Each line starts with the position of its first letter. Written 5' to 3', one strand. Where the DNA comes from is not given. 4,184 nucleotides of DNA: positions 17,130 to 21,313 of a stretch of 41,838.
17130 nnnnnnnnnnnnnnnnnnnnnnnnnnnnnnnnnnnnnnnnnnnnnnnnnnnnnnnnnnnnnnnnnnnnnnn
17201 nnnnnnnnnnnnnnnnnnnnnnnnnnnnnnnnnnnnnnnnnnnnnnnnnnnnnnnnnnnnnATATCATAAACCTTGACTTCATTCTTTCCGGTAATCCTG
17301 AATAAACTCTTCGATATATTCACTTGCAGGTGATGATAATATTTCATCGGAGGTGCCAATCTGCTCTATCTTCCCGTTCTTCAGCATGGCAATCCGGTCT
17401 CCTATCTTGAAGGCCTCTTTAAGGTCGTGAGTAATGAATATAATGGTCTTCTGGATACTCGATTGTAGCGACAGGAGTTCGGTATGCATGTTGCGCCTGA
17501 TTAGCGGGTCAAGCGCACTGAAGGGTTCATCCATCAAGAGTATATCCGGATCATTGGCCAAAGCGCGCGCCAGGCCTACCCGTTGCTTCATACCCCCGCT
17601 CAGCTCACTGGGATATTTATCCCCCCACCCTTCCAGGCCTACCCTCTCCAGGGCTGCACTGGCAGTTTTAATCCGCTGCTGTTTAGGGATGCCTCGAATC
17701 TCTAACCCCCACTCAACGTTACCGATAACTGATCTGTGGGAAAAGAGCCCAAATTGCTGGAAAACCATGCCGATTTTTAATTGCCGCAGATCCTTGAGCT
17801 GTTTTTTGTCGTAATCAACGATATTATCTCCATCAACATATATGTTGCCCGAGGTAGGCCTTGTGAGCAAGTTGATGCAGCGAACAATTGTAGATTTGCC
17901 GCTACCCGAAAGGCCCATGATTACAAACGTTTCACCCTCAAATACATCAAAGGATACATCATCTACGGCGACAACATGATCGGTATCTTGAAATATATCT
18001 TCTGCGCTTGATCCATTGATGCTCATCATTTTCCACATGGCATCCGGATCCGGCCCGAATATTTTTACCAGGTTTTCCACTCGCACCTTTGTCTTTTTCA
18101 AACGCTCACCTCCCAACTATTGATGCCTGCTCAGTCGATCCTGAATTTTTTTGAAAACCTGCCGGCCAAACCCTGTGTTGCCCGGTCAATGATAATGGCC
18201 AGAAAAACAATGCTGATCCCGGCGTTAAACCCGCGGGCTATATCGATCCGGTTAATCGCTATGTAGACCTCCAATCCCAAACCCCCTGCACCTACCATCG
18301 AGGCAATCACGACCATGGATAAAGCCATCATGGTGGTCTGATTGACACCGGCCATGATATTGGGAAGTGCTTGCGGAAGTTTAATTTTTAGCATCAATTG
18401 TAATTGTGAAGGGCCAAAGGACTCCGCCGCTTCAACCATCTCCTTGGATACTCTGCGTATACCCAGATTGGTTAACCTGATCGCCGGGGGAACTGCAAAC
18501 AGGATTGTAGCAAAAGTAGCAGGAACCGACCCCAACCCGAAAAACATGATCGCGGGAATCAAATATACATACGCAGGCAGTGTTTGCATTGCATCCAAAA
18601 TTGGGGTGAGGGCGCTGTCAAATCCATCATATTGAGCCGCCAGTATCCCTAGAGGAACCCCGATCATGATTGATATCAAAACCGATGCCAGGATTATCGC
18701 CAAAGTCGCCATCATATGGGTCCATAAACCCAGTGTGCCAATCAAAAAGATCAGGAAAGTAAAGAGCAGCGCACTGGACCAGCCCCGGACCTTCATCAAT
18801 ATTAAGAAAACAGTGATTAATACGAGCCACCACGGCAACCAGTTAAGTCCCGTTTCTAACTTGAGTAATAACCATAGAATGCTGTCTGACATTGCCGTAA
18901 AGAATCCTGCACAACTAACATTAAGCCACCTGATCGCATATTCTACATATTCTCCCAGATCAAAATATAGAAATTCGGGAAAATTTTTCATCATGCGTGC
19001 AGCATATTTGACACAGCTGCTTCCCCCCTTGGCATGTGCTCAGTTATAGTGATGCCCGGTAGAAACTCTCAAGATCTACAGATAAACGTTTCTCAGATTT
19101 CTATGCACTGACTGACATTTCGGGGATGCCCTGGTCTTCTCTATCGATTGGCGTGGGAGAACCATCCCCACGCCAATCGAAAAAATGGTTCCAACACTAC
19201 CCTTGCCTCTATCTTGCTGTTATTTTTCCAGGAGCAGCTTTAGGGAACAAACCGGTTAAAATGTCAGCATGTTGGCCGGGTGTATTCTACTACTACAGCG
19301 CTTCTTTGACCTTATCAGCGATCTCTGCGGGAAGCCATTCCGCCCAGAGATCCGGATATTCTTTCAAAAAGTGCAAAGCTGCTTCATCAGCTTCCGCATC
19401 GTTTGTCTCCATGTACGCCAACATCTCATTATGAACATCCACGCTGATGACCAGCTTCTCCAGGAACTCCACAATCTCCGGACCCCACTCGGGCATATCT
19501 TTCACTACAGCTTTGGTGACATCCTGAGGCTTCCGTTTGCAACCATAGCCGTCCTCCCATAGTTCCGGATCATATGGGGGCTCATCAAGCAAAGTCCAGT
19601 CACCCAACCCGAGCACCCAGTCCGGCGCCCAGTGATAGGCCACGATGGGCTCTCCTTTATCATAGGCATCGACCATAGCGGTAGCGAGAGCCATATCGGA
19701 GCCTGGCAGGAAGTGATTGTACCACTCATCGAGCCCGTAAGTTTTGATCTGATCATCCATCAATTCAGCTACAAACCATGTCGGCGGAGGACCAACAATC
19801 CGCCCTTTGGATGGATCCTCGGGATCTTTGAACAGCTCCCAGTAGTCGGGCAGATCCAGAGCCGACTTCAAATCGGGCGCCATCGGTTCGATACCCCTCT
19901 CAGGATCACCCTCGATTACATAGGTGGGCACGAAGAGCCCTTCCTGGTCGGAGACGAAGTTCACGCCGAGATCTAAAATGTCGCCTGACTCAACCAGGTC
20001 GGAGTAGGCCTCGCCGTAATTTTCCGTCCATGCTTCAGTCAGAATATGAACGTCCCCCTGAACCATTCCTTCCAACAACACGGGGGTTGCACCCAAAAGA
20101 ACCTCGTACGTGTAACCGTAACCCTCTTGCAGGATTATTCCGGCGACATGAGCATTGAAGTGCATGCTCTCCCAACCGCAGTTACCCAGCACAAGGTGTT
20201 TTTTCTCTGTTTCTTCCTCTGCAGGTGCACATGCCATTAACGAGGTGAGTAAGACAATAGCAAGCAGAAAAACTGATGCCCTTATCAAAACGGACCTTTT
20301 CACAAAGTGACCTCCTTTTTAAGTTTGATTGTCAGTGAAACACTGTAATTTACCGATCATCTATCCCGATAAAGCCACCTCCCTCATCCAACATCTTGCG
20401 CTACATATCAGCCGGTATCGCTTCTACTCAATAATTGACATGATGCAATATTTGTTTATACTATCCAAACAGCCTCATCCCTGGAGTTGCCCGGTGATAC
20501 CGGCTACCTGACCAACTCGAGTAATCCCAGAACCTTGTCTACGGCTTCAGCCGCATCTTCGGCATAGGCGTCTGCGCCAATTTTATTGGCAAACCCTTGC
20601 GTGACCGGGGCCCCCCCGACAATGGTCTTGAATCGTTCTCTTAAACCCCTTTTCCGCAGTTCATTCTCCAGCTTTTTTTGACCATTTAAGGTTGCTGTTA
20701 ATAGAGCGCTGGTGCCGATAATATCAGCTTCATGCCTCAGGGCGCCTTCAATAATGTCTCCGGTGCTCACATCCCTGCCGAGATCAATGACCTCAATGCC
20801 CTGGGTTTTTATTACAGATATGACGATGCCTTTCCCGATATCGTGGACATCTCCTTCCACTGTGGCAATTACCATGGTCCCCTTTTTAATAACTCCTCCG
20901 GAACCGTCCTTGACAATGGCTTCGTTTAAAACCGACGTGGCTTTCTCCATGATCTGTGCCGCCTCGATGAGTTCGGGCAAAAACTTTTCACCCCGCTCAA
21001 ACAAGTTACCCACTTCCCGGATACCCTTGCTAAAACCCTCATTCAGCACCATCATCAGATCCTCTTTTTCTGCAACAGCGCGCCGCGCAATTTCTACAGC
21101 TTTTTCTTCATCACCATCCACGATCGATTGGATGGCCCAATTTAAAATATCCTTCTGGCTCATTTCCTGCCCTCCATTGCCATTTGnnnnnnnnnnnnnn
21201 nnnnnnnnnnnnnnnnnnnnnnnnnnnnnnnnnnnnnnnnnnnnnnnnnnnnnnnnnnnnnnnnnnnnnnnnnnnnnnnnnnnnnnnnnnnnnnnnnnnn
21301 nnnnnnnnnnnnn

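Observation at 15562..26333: Sigma-54 regulon: one PAS-AAA+ activator and three consensus -24/-12 promoters drive mttB, mtbB-corrinoid and the aminotransferase/pyl string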

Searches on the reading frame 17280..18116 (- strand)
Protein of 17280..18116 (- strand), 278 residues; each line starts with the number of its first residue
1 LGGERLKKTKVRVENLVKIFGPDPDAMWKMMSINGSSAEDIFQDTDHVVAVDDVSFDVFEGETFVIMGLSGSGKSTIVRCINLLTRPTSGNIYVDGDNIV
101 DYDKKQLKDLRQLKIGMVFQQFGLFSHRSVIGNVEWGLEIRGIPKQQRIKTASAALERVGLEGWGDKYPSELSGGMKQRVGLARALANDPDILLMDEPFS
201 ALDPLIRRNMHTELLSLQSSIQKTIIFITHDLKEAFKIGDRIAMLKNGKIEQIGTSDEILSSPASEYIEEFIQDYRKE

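Call 12: search_protein_families(library=ncbifam, proteins=[window:17280-18116:-])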
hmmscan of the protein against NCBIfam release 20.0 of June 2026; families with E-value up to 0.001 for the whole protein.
window:17280-18116:- (278 aa): 189 families (the best 25 are shown)
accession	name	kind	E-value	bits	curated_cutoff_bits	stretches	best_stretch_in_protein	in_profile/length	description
TIGR01186.1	proV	subfamily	8e-103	344.3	326.6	1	45-275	3-233/363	betaine/proline/choline family ABC transporter ATP-binding protein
TIGR03415.1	ABC_choXWV_ATP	equivalog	3.3e-99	332.4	483.75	1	11-274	1-267/382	choline ABC transporter ATP-binding protein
NF007480.0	PRK10070.1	equivalog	2.9e-89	299.7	444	1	10-273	4-266/400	glycine betaine/L-proline ABC transporter ATP-binding protein ProV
TIGR03265.1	PhnT2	equivalog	3.9e-66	223.7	457.7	1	38-273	7-236/353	putative 2-aminoethylphosphonate ABC transporter ATP-binding protein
TIGR00968.1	3a0106s01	subfamily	8.2e-65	218.6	342.75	1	41-273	6-232/237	sulfate ABC transporter ATP-binding protein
NF040933.2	ABC_arch_GlcV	equivalog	2.2e-61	207.7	450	1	37-275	7-245/357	glucose ABC transporter ATP-binding protein GlcV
TIGR01187.1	potA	subfamily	2.5e-61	207.5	355.6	1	66-274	1-203/325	polyamine ABC transporter ATP-binding protein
NF006987.0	PRK09452.1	equivalog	1.3e-59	201.8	482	1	40-274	22-250/378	spermidine/putrescine ABC transporter ATP-binding protein PotA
NF043075.1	MMSYN1_0197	equivalog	4.3e-59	200.2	550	1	40-273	7-234/341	spermidine/putrescine ABC transporter ATP-binding protein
TIGR02314.1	ABC_MetN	equivalog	2.3e-58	197.8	499.7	1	39-273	8-242/343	methionine ABC transporter ATP-binding protein MetN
NF008653.0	PRK11650.1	subfamily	3.4e-58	197.4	432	1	47-272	16-235/357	sn-glycerol-3-phosphate ABC transporter ATP-binding protein UgpC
NF008513.0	PRK11432.1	equivalog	3.9e-56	190.5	496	1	47-274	18-239/351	ferric ABC transporter ATP-binding protein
NF008105.0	PRK10851.1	equivalog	4.9e-56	190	502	1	31-274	1-239/362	sulfate/thiosulfate ABC transporter ATP-binding protein CysA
NF007027.0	PRK09493.1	equivalog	5.5e-56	189.6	379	1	47-274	13-238/240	glutamine ABC transporter ATP-binding protein GlnQ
NF040840.2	tungstate_WtpC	equivalog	9.6e-56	189.5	440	1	49-272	14-231/347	tungstate ABC transporter ATP-binding protein WtpC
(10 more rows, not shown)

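Call 13: search_protein_families(library=pfam, proteins=[window:17280-18116:-])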
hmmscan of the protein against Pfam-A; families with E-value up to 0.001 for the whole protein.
window:17280-18116:- (278 aa): 4 families
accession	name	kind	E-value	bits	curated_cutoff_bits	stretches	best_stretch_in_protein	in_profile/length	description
PF00005.33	ABC_tran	-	1.1e-33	117.2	25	1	52-199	2-136/137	ABC transporter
PF13304.12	AAA_21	-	2.1e-08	35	27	1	169-232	235-300/304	AAA domain, putative AbiEii toxin, Type IV TA system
PF13476.12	AAA_23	-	0.00039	21.6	27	1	59-85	17-43/201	AAA domain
PF02463.25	SMC_N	-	0.00045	20.1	40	0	59-246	22-215/220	RecF/RecN/SMC N terminal domain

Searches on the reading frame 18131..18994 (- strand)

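Call 12: search_protein_families(library=ncbifam, proteins=[window:18131-18994:-])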
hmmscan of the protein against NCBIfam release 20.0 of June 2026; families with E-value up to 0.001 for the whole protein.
window:18131-18994:- (287 aa): 23 families
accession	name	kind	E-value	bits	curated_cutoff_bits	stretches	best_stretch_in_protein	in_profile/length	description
TIGR03416.1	ABC_choXWV_perm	equivalog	2.3e-84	283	363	1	12-272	5-266/267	choline ABC transporter permease subunit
NF008196.0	PRK10952.1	equivalog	3.7e-70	236.5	439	1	11-277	63-329/356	glycine betaine/L-proline ABC transporter permease ProW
NF040733.1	ABC_perm_U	equivalog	1.7e-18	67.1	295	1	90-274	54-239/251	ABC transporter permease subunit SaoP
TIGR01097.1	PhnE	equivalog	5.3e-17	62.1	216.7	1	90-274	57-245/252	phosphonate ABC transporter, permease protein PhnE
NF007545.0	PRK10160.1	equivalog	2.6e-15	56.6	342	1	89-269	75-256/275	taurine ABC transporter permease TauC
TIGR01183.1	ntrB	equivalog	1.4e-11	44.5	209.05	1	89-253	14-179/202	nitrate ABC transporter permease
NF045473.1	Opp1C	equivalog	2.9e-11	43.3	350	1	95-241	68-213/267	nickel/cobalt ABC transporter permease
NF008470.0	PRK11365.1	equivalog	4.2e-11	42.7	347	1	66-269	27-230/263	aliphatic sulfonate ABC transporter permease SsuC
NF045474.1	Opp2C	equivalog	1.4e-10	41.2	300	1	95-233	40-178/236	nickel transporter permease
TIGR00974.1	3a0107s02c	equivalog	3.9e-08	32.8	193.45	1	57-217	19-190/272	phosphate ABC transporter permease PstA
NF045476.1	Opp4C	equivalog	1.2e-07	31.3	350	1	97-241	79-223/278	oligopeptide ABC transporter permease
NF007047.0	PRK09500.1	equivalog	7.4e-07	29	326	1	149-265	121-239/257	spermidine/putrescine ABC transporter permease PotC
TIGR03226.1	PhnU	equivalog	8.4e-07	28.7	283.45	1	150-266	175-291/311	2-aminoethylphosphonate ABC transporter permease subunit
NF011624.0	PRK15050.1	equivalog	1.1e-06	28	247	1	160-239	165-244/297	2-aminoethylphosphonate ABC transporter permease subunit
NF043080.1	MMSYN1_0166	equivalog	1.4e-06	27.5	370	1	90-236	98-245/307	oligopeptide ABC transporter permease OppC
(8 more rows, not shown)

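Call 13: search_protein_families(library=pfam, proteins=[window:18131-18994:-])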
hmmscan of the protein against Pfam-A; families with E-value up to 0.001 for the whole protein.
window:18131-18994:- (287 aa): 1 family
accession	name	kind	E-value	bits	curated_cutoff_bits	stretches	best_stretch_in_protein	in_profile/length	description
PF00528.27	BPD_transp_1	-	1.2e-23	84.2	26.4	1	112-281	1-179/184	Binding-protein-dependent transport system inner membrane component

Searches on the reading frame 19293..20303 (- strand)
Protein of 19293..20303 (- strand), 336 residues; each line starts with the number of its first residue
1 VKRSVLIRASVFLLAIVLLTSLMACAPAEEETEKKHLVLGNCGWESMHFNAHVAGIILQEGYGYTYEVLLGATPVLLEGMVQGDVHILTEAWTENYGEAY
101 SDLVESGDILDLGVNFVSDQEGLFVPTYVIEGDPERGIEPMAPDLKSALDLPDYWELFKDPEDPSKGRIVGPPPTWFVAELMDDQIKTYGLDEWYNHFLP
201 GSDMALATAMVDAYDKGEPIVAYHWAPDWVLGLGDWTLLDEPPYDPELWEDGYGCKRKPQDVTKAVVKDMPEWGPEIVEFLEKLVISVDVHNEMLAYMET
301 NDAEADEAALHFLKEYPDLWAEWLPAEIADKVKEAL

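Call 12: search_protein_families(library=ncbifam, proteins=[window:19293-20303:-])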
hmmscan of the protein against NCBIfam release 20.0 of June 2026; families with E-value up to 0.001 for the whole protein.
window:19293-20303:- (336 aa): 2 families
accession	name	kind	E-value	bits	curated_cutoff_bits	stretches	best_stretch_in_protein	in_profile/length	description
TIGR03414.1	ABC_choline_bnd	subfamily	1e-14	54.5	379.05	1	29-325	3-273/291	choline ABC transporter substrate-binding protein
NF008334.0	PRK11119.1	equivalog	8.3e-10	38.2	215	1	44-231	38-215/331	glycine betaine/L-proline ABC transporter substrate-binding protein ProX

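Call 13: search_protein_families(library=pfam, proteins=[window:19293-20303:-])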
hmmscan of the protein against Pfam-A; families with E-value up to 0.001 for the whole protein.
window:19293-20303:- (336 aa): 1 family
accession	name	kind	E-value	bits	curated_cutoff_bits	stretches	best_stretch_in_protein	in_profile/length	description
PF04069.17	OpuAC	-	9.4e-46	156.9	21.2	1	35-315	1-257/257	Substrate binding domain of ABC-type glycine betaine transport system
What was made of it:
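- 17280..20303 (-): OpuAC-type binding protein, permease and ATPase of a betaine/choline-family ABC transporter. calls 12, 13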

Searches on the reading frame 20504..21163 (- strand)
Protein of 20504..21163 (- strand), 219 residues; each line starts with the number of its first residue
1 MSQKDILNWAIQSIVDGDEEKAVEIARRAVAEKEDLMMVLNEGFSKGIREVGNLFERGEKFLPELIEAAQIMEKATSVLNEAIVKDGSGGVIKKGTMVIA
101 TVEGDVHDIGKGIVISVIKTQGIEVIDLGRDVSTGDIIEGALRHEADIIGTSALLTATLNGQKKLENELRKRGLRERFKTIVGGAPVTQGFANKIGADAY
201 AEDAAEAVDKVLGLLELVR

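Call 12: search_protein_families(library=ncbifam, proteins=[window:20504-21163:-])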
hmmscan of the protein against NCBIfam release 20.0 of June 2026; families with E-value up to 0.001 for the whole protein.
window:20504-21163:- (219 aa): 16 families
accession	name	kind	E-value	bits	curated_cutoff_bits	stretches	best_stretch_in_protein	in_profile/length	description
TIGR02370.1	pyl_corrinoid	subfamily_domain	3.1e-56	189.9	215.3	1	12-207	4-197/197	methyltransferase cognate corrinoid protein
NF041607.1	dimeth_corrin_MtbC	equivalog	6.1e-55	185.9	350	1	13-213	4-201/203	dimethylamine corrinoid protein MtbC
NF047995.1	corrinoid_MtgC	exception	1.5e-50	171.7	310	1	5-209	3-207/215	glycine betaine-specific corrinoid protein MtgC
NF047996.1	corrin_MtgC_2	exception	2.4e-43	148.1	370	1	5-215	3-210/212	glycine betaine-specific corrinoid protein MtgC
TIGR02082.1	metH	equivalog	2.4e-37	128.1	1010.85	1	12-205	652-842/1182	methionine synthase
NF040669.1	MtaC2_Meth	equivalog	1.1e-34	120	450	1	11-207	47-238/267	methanol--corrinoid protein MtaC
NF040655.1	MtaC_Meth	equivalog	1.6e-34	119.1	420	1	6-208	35-231/253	methanol--corrinoid protein MtaC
NF007024.0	PRK09490.1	equivalog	5.8e-32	110.5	1497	1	15-195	670-851/1234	methionine synthase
NF002612.0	PRK02261.1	equivalog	1.2e-09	37.8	110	1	93-185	2-93/148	methylaspartate mutase subunit S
TIGR01501.1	MthylAspMutase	equivalog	8.9e-08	32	135.8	1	95-185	2-91/134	methylaspartate mutase subunit S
NF052385.1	Lys_5_6_beta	equivalog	2.4e-07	30.7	280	1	120-200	136-219/241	lysine 5,6-aminomutase subunit beta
NF040743.1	ornith_mutase_E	equivalog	2.8e-07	28.9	800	1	93-200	594-708/730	D-ornithine 4,5-aminomutase subunit OraE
NF052513.1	TransRegCarH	equivalog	1.1e-06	28.1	400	1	12-206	89-269/274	HTH-type transcriptional repressor CarH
TIGR00640.1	acid_CoA_mut_C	subfamily_domain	6.7e-06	26.1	57.45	1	96-185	4-92/132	methylmalonyl-CoA mutase C-terminal domain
NF045497.1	IsobCoAmut_IcmF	equivalog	7.1e-05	20.8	1500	1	97-184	5-91/1076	fused isobutyryl-CoA mutase/GTPase IcmF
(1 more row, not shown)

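Call 13: search_protein_families(library=pfam, proteins=[window:20504-21163:-])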
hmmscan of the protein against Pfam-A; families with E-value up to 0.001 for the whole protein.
window:20504-21163:- (219 aa): 2 families
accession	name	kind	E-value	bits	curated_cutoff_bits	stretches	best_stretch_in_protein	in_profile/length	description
PF02310.24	B12-binding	-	7.4e-24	84.3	32.1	1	96-208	2-120/121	B12 binding domain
PF02607.22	B12-binding_2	-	2.9e-17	63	23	1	12-79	7-73/74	B12 binding domain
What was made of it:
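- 20504..21163 (-): Cognate corrinoid protein (MtbC-like). The MtbC model gives 6e-55 but scores below its cutoff (calls 12, 13).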
